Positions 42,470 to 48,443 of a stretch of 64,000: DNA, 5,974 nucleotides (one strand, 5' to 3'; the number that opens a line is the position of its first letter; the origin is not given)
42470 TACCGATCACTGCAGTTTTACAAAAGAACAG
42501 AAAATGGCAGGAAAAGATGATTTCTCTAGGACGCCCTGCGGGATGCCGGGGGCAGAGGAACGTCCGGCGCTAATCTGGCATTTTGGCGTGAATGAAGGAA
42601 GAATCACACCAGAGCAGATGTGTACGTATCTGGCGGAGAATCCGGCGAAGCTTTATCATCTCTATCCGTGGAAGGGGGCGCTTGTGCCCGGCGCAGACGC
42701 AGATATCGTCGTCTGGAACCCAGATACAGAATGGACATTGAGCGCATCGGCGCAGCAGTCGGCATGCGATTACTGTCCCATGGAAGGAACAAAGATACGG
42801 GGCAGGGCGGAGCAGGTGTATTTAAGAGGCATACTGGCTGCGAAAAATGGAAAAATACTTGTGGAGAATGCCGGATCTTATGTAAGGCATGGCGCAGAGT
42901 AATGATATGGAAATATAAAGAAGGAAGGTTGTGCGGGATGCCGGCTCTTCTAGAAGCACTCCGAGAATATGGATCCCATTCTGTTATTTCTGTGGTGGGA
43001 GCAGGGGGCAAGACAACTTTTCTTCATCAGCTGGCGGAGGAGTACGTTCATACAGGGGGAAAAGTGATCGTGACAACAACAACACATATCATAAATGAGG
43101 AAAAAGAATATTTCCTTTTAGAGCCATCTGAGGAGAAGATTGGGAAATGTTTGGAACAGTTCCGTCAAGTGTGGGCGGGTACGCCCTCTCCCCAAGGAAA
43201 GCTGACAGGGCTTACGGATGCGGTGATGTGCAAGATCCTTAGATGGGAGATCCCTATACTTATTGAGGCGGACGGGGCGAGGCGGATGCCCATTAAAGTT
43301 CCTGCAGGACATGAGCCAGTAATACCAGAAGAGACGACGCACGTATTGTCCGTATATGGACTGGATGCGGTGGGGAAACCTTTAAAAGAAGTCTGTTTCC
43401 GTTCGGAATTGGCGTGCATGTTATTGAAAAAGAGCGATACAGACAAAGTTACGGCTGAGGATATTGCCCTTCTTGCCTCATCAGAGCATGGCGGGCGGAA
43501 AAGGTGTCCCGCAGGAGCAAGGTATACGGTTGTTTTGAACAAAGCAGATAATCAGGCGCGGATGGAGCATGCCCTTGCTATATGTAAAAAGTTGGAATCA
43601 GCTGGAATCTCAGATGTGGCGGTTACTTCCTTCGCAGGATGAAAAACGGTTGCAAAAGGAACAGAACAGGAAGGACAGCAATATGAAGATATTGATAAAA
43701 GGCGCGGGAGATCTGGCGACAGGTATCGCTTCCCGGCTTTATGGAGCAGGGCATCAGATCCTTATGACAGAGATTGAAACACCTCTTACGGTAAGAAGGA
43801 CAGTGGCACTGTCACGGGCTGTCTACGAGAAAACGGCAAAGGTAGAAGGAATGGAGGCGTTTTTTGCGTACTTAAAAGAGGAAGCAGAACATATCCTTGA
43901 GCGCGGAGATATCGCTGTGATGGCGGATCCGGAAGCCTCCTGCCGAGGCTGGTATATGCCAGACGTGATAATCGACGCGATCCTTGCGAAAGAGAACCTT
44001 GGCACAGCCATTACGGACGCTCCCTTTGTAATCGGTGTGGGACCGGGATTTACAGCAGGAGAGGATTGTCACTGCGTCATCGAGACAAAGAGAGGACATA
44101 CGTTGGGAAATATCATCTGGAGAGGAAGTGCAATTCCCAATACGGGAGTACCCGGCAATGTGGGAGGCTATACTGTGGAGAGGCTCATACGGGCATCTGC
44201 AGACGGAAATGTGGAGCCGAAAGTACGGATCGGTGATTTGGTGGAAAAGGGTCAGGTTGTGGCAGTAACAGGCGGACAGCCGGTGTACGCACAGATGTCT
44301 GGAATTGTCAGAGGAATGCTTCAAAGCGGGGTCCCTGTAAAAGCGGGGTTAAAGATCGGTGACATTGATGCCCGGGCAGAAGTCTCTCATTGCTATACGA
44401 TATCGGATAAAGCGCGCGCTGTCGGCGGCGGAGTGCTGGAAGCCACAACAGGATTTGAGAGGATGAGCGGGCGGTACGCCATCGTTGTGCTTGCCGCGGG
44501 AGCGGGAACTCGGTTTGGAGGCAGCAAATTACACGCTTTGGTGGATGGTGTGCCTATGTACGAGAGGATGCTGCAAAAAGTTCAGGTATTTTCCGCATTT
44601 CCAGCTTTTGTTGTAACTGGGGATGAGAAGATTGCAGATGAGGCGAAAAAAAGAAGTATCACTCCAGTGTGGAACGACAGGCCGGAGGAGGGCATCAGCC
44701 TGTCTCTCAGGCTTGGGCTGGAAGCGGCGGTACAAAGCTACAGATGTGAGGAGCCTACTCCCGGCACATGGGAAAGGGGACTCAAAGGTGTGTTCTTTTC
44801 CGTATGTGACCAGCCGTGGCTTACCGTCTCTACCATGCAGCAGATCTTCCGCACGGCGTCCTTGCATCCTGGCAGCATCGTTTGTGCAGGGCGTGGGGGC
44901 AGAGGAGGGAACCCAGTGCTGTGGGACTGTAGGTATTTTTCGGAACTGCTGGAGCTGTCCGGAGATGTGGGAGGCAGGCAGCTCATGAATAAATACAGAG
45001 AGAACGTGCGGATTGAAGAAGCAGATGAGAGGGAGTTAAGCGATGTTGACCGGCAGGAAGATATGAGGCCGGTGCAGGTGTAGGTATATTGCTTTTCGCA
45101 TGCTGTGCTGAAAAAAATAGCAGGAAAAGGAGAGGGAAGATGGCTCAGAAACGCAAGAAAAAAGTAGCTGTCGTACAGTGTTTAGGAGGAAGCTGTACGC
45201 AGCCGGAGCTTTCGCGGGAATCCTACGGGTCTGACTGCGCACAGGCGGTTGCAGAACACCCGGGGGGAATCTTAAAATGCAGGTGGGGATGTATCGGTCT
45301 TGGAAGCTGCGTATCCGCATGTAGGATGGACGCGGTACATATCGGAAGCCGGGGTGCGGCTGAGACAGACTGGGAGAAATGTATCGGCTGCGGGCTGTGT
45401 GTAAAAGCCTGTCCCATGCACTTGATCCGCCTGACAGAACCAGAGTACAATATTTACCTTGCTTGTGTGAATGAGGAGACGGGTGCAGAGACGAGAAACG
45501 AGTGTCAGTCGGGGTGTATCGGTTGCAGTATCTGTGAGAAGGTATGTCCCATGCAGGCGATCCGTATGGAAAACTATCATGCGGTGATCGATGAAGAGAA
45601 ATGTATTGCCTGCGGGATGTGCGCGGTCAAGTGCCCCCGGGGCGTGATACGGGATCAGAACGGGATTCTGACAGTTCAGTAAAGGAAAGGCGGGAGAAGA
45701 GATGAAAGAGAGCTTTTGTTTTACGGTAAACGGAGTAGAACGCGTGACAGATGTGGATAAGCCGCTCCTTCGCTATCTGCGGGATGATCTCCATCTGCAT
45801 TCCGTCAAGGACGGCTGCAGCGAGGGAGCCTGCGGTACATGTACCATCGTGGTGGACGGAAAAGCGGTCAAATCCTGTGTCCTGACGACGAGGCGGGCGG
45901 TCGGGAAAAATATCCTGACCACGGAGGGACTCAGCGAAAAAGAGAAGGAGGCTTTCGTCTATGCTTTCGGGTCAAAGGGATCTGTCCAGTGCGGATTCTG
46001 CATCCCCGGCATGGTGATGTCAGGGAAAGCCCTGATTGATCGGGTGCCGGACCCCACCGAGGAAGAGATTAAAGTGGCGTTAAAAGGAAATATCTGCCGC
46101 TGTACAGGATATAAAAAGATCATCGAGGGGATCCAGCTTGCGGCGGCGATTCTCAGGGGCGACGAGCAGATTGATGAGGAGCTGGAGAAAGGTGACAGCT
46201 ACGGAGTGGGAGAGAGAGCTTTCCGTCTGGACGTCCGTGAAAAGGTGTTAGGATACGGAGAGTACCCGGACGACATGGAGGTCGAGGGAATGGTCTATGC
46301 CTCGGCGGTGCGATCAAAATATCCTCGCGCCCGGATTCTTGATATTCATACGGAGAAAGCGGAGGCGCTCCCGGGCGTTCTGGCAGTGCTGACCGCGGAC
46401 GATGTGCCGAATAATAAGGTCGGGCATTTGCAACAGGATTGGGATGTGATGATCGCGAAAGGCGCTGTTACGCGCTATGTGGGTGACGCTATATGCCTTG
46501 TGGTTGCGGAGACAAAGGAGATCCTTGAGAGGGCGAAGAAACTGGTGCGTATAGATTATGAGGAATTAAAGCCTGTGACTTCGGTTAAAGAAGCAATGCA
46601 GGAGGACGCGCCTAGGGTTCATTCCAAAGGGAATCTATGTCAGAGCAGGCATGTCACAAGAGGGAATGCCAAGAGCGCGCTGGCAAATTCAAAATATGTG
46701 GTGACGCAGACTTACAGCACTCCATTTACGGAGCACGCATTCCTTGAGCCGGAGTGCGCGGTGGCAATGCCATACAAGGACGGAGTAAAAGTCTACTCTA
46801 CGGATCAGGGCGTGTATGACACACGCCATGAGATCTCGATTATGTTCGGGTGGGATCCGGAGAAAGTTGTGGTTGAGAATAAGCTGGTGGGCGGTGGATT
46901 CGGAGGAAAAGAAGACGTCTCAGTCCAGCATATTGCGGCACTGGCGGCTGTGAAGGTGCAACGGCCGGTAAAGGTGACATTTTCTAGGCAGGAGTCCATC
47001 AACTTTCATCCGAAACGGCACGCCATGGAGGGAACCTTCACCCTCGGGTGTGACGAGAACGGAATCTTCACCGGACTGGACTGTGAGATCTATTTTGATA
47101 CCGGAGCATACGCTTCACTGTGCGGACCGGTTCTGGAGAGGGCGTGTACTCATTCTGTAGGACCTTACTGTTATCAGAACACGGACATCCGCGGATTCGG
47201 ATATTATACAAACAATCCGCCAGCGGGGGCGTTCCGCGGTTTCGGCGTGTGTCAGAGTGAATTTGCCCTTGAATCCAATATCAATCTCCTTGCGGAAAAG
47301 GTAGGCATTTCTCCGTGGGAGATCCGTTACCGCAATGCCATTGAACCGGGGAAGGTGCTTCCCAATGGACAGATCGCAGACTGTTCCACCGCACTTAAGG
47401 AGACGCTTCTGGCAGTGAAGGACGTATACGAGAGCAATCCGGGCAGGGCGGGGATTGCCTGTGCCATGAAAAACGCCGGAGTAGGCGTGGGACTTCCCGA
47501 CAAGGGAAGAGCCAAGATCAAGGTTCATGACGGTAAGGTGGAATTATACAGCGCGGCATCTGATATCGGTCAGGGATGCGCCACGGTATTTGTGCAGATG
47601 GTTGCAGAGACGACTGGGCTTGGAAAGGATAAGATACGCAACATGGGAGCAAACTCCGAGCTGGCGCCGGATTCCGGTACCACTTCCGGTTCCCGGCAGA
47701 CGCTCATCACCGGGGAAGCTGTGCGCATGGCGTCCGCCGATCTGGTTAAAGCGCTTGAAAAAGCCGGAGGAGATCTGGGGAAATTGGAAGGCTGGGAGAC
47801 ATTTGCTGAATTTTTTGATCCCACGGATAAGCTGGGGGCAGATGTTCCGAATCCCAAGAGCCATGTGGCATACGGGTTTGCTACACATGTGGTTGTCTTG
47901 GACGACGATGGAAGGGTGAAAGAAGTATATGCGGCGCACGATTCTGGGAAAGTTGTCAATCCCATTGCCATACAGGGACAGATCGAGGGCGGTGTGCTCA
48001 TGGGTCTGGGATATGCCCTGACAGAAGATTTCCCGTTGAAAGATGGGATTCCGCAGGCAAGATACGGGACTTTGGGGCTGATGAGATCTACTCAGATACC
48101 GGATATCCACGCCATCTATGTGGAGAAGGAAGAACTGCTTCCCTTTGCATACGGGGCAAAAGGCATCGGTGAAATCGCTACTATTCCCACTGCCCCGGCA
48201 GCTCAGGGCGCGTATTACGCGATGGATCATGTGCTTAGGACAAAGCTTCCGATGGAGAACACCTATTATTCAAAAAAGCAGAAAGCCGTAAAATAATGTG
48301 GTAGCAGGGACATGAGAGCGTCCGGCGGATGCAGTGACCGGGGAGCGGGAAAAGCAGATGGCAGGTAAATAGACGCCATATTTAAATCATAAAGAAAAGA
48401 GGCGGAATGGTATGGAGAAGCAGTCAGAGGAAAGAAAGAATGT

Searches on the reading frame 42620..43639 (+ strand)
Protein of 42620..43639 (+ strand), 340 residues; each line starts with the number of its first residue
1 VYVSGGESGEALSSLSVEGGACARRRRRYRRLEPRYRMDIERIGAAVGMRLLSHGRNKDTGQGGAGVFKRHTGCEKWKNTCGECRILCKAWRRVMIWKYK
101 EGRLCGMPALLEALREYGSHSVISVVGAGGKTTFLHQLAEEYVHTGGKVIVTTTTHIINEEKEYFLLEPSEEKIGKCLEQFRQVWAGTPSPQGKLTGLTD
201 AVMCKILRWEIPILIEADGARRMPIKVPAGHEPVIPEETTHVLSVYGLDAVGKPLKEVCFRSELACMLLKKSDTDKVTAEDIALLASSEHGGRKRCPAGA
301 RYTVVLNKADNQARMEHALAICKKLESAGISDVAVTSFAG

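Call 5: search_protein_families(library=ncbifam, proteins=[window:42620-43639:+], max_evalue=0.00001)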
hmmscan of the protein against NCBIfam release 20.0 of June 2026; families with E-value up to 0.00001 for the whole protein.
window:42620-43639:+ (340 aa): 1 family
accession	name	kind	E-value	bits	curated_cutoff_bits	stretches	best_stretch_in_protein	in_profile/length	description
TIGR03172.2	TIGR03172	equivalog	5.3e-69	232.2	73.05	1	122-327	1-208/209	selenium cofactor biosynthesis protein YqeC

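Call 7: search_protein_families(library=pfam, proteins=[window:42620-43639:+], max_evalue=0.001)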
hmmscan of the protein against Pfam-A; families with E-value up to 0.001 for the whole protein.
window:42620-43639:+ (340 aa): 1 family
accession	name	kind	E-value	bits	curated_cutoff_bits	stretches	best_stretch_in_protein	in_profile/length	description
PF19842.5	YqeC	-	2.4e-44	151.5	27.6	1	123-263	1-145/145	YqeC protein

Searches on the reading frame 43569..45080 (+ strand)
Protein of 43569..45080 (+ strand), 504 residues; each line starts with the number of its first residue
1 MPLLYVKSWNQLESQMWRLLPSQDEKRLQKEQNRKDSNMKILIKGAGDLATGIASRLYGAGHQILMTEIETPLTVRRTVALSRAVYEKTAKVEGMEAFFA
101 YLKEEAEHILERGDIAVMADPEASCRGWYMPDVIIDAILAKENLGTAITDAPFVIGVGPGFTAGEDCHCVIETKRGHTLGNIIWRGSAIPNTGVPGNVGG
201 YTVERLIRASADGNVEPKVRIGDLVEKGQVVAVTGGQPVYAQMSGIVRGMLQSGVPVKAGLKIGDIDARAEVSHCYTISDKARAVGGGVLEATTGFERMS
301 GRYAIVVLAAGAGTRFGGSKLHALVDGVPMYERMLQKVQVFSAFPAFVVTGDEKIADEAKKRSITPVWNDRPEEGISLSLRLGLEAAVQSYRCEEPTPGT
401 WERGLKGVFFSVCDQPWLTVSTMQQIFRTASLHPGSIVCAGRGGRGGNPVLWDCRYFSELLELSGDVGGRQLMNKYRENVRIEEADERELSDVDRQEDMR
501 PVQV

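Call 5: search_protein_families(library=ncbifam, proteins=[window:43569-45080:+], max_evalue=0.00001)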
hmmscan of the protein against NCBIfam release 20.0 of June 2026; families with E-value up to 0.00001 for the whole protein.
window:43569-45080:+ (504 aa): 6 families
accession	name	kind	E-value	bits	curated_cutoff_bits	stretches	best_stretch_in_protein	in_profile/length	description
TIGR03309.1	matur_yqeB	equivalog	4.2e-99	331.2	220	1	41-293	1-253/256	selenium-dependent molybdenum cofactor biosynthesis protein YqeB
TIGR03310.1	matur_MocA_YgfJ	equivalog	2.2e-28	99.5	186.45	1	305-500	2-186/188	molybdenum cofactor cytidylyltransferase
NF045665.1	NTPtran_DVU1551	equivalog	9.5e-15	54.5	315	1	305-500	3-187/359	DVU_1551 family NTP transferase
TIGR03202.1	pucB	equivalog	1.4e-13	51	235.05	1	403-498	95-191/192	xanthine dehydrogenase accessory protein PucB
NF045782.1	NicBOxredNboR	equivalog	3.9e-07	29.9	260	1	304-500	10-203/206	nicotine blue oxidoreductase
NF001457.0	PRK00317.1-3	equivalog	3.2e-06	26.8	164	1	305-372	4-70/200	molybdenum cofactor guanylyltransferase MobA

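Call 7: search_protein_families(library=pfam, proteins=[window:43569-45080:+], max_evalue=0.001)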
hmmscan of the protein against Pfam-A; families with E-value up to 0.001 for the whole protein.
window:43569-45080:+ (504 aa): 1 family
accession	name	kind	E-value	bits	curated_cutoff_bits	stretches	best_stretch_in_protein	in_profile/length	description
PF12804.13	NTP_transf_3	-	1.7e-30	106.8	27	1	306-476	2-157/160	MobA-like NTP transferase domain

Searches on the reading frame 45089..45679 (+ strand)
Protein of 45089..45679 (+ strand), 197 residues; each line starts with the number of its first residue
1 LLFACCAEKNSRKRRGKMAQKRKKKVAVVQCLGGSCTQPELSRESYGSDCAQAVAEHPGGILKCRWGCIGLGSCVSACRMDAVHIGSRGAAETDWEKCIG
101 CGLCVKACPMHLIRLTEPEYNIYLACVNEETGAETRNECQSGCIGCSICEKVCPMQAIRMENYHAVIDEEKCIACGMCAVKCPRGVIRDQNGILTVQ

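Call 5: search_protein_families(library=ncbifam, proteins=[window:45089-45679:+], max_evalue=0.00001)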
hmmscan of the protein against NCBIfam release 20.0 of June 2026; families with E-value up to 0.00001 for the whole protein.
window:45089-45679:+ (197 aa): 66 families (the best 25 are shown)
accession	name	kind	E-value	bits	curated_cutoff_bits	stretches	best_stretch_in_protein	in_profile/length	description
NF005504.0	PRK07118.1-3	equivalog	1e-39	136.7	437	1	16-191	91-269/293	Fe-S cluster domain-containing protein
NF041836.1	rnfB_Methano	equivalog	6.3e-35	120.9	445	1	18-187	95-262/265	Rnf electron transport complex subunit RnfB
NF005505.0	PRK07118.1-4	equivalog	5.9e-34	117.7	378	1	16-187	93-262/265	Fe-S cluster domain-containing protein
NF005503.0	PRK07118.1-2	equivalog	2.8e-30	105.6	252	1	15-193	88-269/292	RnfABCDGE type electron transport complex subunit B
NF005506.0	PRK07118.1-5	equivalog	1.1e-29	103.7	388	1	17-186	94-261/279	Fe-S cluster domain-containing protein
NF058577.1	FdxA_fam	equivalog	7.8e-17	61.2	65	2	141-184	7-50/52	4Fe-4S ferredoxin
NF045874.1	Vhu_polyferre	exception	4.2e-16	58.6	600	2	141-187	128-174/381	F420-non-reducing hydrogenase associated-polyferredoxin VhuB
TIGR04105.1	FeFe_hydrog_B1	subfamily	7.1e-16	57.9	450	2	134-189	108-161/462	monomeric [FeFe] hydrogenase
TIGR03294.1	FrhG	equivalog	1.3e-14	54.4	245.5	1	139-191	172-224/228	coenzyme F420 hydrogenase subunit gamma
TIGR02179.1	PorD_KorD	subfamily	2e-14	53.4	60.05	1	68-116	27-75/78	2-oxoacid:acceptor oxidoreductase, delta subunit, pyruvate/2-ketoisovalerate family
NF040684.1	PorD_Arch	equivalog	2.3e-14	53.2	120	1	68-115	34-81/85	pyruvate synthase subunit PorD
NF038196.1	ferrodoxin_EFR1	subfamily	1.7e-13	51.2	75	1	136-188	179-230/242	EFR1 family ferrodoxin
NF040864.1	HgcB_ferredoxin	equivalog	2.2e-13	49.8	99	1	139-193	12-67/93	mercury methylation ferredoxin HgcB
TIGR01944.1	rnfB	subfamily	2.8e-13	49.8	68.7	1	67-122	114-169/190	RnfABCDGE type electron transport complex subunit B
NF040770.1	hetero_SS_HdrA2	exception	6.8e-13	47.6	1100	1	141-189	577-625/777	CoB-CoM heterodisulfide reductase HdrA2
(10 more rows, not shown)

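Call 7: search_protein_families(library=pfam, proteins=[window:45089-45679:+], max_evalue=0.001)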
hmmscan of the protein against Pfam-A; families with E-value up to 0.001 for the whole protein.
window:45089-45679:+ (197 aa): 15 families
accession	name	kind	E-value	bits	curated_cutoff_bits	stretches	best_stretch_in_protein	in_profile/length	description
PF00037.32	Fer4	-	3.7e-25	87.1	21.1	3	93-112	3-22/24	4Fe-4S binding domain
PF14697.11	Fer4_21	-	2.6e-18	66.3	35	3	68-114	8-58/59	4Fe-4S dicluster domain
PF12837.12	Fer4_6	-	2.3e-16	59.3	25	3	165-187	2-24/24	4Fe-4S binding domain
PF13187.11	Fer4_9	-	5.5e-16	58.8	27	3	143-187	2-52/52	4Fe-4S dicluster domain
PF12838.12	Fer4_7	-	2.4e-15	57.2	27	2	143-186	2-52/52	4Fe-4S dicluster domain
PF13237.11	Fer4_10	-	2.5e-13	50.2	25.5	2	141-183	7-53/53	4Fe-4S dicluster domain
PF12797.12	Fer4_2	-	3e-13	49.2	24.5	2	93-109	5-21/22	4Fe-4S binding domain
PF12800.12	Fer4_4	-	1.3e-11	44.2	24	1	96-110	2-16/17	4Fe-4S binding domain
PF25160.1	LdpA_Fe-S-bd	-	7e-10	39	27.6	2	148-190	8-46/49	LdpA Fe-S cluster-binding domain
PF13534.11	Fer4_17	-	1e-09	39.2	22.2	1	97-156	1-59/61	4Fe-4S dicluster domain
PF13484.11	Fer4_16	-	2.6e-09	38.2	30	1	97-155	1-65/66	4Fe-4S double cluster binding domain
PF13183.11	Fer4_8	-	4.1e-07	30.9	27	1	95-155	2-66/68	4Fe-4S dicluster domain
PF13459.11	Fer4_15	-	1.5e-05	26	22.4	0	94-109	4-19/66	4Fe-4S single cluster domain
PF12798.12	Fer4_3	-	1.6e-05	25.8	27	0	98-110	1-13/15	4Fe-4S binding domain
PF13370.11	Fer4_13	-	1.7e-05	25.9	24.5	0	94-114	2-22/58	4Fe-4S single cluster domain of Ferredoxin I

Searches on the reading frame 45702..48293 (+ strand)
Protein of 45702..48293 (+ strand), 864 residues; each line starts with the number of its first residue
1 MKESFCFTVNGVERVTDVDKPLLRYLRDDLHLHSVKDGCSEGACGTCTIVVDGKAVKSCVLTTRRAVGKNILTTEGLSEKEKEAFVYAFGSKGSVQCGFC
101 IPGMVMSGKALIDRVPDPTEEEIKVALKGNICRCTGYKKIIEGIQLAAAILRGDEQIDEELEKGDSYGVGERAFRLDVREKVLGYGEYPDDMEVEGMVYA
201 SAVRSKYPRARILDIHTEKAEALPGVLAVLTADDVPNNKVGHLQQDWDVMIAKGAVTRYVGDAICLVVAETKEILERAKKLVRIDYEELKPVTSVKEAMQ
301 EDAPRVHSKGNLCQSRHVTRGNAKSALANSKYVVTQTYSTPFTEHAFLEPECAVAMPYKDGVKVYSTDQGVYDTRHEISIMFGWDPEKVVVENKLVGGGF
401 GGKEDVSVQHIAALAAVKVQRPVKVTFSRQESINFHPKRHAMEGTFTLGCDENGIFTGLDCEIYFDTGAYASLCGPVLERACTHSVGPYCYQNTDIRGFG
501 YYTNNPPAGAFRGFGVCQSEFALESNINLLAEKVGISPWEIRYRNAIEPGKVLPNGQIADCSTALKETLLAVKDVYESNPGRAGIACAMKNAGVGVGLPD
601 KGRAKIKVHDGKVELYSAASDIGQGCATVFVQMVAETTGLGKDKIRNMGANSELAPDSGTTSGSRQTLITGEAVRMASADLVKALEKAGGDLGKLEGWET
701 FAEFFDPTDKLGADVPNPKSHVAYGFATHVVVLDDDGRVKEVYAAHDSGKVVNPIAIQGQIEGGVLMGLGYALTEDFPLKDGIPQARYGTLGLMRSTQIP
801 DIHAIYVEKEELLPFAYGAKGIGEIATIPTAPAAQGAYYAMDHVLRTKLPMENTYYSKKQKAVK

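Call 5: search_protein_families(library=ncbifam, proteins=[window:45702-48293:+], max_evalue=0.00001)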
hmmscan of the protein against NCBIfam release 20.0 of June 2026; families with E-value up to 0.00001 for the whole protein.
window:45702-48293:+ (864 aa): 20 families
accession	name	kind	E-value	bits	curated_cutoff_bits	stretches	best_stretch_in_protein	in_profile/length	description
TIGR03311.1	Se_dep_XDH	equivalog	0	1287.7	830.45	1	7-858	3-848/848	selenium-dependent xanthine dehydrogenase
NF045668.1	pterin_aldehy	equivalog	1e-135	454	1100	1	7-850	5-894/905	molybdopterin-dependent aldehyde oxidoreductase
TIGR03196.1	pucD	equivalog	6.4e-130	434.8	783.65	2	171-687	5-544/763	xanthine dehydrogenase subunit D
NF043082.1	XdhA_XDHase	equivalog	3.6e-110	369.3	780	2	169-682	1-542/758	xanthine dehydrogenase subunit XdhA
NF007426.0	PRK09970.1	equivalog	1.6e-109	367.1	916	2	169-682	6-545/761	xanthine dehydrogenase molybdenum-binding subunit XdhA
TIGR03194.1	4hydrxCoA_A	equivalog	1.5e-96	324.5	994.55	2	176-688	4-532/746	4-hydroxybenzoyl-CoA reductase subunit alpha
NF041018.1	glyceraldDH_alpha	equivalog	3.2e-79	267.2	790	2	169-689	3-547/741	glyceraldehyde dehydrogenase subunit alpha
TIGR02965.1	xanthine_xdhB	equivalog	3.7e-75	253.6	849.5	1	180-683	12-530/758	xanthine dehydrogenase molybdopterin binding subunit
TIGR03313.1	Se_sel_red_Mo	hypoth_equivalog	1.3e-67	228.3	1101.9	2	7-308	1-312/951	molybdopterin-dependent oxidoreductase Mo/Fe-S-binding subunit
NF040766.1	CODH_aero_grp5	exception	2.9e-60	204.3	950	3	169-551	5-400/785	aerobic carbon-monoxide dehydrogenase large subunit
TIGR02969.1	mam_aldehyde_ox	subfamily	9.6e-59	198.9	1912.3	2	175-688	582-1105/1330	aldehyde oxidase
NF041671.1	peri_hyde_PaoC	equivalog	3e-58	197.8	1180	2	169-659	18-508/735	aldehyde oxidoreductase molybdenum-binding subunit PaoC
TIGR02416.1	CO_dehy_Mo_lg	equivalog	8.2e-47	159.8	991.15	2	182-549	6-397/770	aerobic carbon-monoxide dehydrogenase large subunit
NF043084.2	XdhC_XDHase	equivalog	2.3e-41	140.8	217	1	7-146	5-148/151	xanthine dehydrogenase subunit XdhC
NF041020.1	glyceraldDH_gamma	equivalog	2.7e-41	140.9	290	1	9-151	17-162/164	glyceraldehyde dehydrogenase subunit gamma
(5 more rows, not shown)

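Call 30: find_homologous_proteins(query=window:45702-48293:+, max_evalue=1e-50)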
Query window:45702-48293:+ (864 aa): 8000 proteins with E <= 1e-50 among 8000 candidates; the best 120 are listed.
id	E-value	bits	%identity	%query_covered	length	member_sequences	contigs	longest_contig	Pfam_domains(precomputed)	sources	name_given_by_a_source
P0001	0.0e+0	1982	100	100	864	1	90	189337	PF02738.24,PF20256.4,PF01799.26,PF00111.33,PF01315.28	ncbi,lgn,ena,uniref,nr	ncbi:MAG TPA: selenium-dependent xanthine dehydrogenase [Candidatus Mediterraneibacter pullicola]|un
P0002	0.0e+0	1980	100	100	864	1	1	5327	PF02738.24,PF20256.4,PF01799.26,PF00111.33,PF01315.28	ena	-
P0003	0.0e+0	1980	100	100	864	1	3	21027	PF02738.24,PF20256.4,PF01799.26,PF00111.33,PF01315.28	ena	-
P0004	0.0e+0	1980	100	100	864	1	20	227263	PF02738.24,PF20256.4,PF01799.26,PF00111.33,PF01315.28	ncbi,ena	-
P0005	0.0e+0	1980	100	100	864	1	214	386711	PF02738.24,PF20256.4,PF01799.26,PF00111.33,PF01315.28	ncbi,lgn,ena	-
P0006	0.0e+0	1980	100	100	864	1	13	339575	PF02738.24,PF20256.4,PF01799.26,PF00111.33,PF01315.28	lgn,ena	-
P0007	0.0e+0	1978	100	100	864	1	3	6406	PF02738.24,PF20256.4,PF01799.26,PF00111.33,PF01315.28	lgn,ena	-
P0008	0.0e+0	1978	100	100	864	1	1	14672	PF02738.24,PF20256.4,PF01799.26,PF00111.33,PF01315.28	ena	-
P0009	0.0e+0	1978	100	100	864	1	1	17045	PF02738.24,PF20256.4,PF01799.26,PF00111.33,PF01315.28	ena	-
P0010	0.0e+0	1978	100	100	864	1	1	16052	PF02738.24,PF20256.4,PF01799.26,PF00111.33,PF01315.28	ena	-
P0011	0.0e+0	1978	100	100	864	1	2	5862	PF02738.24,PF20256.4,PF01799.26,PF00111.33,PF01315.28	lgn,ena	-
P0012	0.0e+0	1978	100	100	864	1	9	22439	PF02738.24,PF20256.4,PF01799.26,PF00111.33,PF01315.28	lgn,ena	-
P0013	0.0e+0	1978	100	100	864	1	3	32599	PF02738.24,PF20256.4,PF01799.26,PF00111.33,PF01315.28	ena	-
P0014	0.0e+0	1978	100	100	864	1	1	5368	PF02738.24,PF20256.4,PF01799.26,PF00111.33,PF01315.28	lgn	-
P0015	0.0e+0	1978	100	100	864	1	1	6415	PF02738.24,PF20256.4,PF01799.26,PF00111.33,PF01315.28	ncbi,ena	-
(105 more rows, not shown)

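Call 52: search_solved_structures(query=window:45702-48293:+, max_evalue=1e-20, show_alignments=0)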
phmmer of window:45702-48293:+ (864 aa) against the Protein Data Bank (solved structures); distinct sequences matched with E-value up to 1e-20: 54.
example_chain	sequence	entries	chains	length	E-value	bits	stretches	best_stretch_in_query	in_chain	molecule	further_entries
1sij_A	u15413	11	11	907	2.6e-93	317.1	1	7-830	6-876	Aldehyde oxidoreductase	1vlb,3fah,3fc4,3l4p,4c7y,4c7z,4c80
1dgj_A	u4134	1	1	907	1.5e-89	304.6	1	7-842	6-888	ALDEHYDE OXIDOREDUCTASE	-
3hrd_A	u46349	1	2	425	1e-74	255.6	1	168-572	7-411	Nicotinate dehydrogenase large molybdopterin subunit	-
2ckj_A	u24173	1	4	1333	4.4e-71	243.5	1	154-778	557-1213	XANTHINE OXIDOREDUCTASE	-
2e1q_A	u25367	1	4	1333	3e-70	240.8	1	154-778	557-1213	Xanthine dehydrogenase/oxidase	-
1wyg_A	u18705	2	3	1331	3.4e-70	240.6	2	170-777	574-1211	Xanthine dehydrogenase/oxidase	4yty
4yrw_A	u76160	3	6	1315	4.8e-70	240.1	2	170-777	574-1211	Xanthine dehydrogenase/oxidase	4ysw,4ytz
2e3t_A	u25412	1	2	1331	5e-70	240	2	170-777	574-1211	Xanthine dehydrogenase/oxidase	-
3an1_A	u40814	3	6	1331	5e-70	240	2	170-777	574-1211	Xanthine dehydrogenase/oxidase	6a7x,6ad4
6adj_A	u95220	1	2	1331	5e-70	240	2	170-777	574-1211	Xanthine dehydrogenase/oxidase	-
6ac4_A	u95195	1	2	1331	5e-70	240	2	170-777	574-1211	Xanthine dehydrogenase/oxidase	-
6abu_A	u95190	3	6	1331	5e-70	240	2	170-777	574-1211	Xanthine dehydrogenase/oxidase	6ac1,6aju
3una_A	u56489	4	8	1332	7.8e-70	239.4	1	172-777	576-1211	Xanthine dehydrogenase/oxidase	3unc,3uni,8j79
1fo4_A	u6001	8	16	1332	7.9e-70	239.4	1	172-777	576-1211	XANTHINE DEHYDROGENASE | Xanthine dehydrogenase/oxidase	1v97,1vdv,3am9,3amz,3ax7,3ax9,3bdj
1n5x_A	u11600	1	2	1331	8.1e-70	239.3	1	172-777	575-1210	Xanthine Dehydrogenase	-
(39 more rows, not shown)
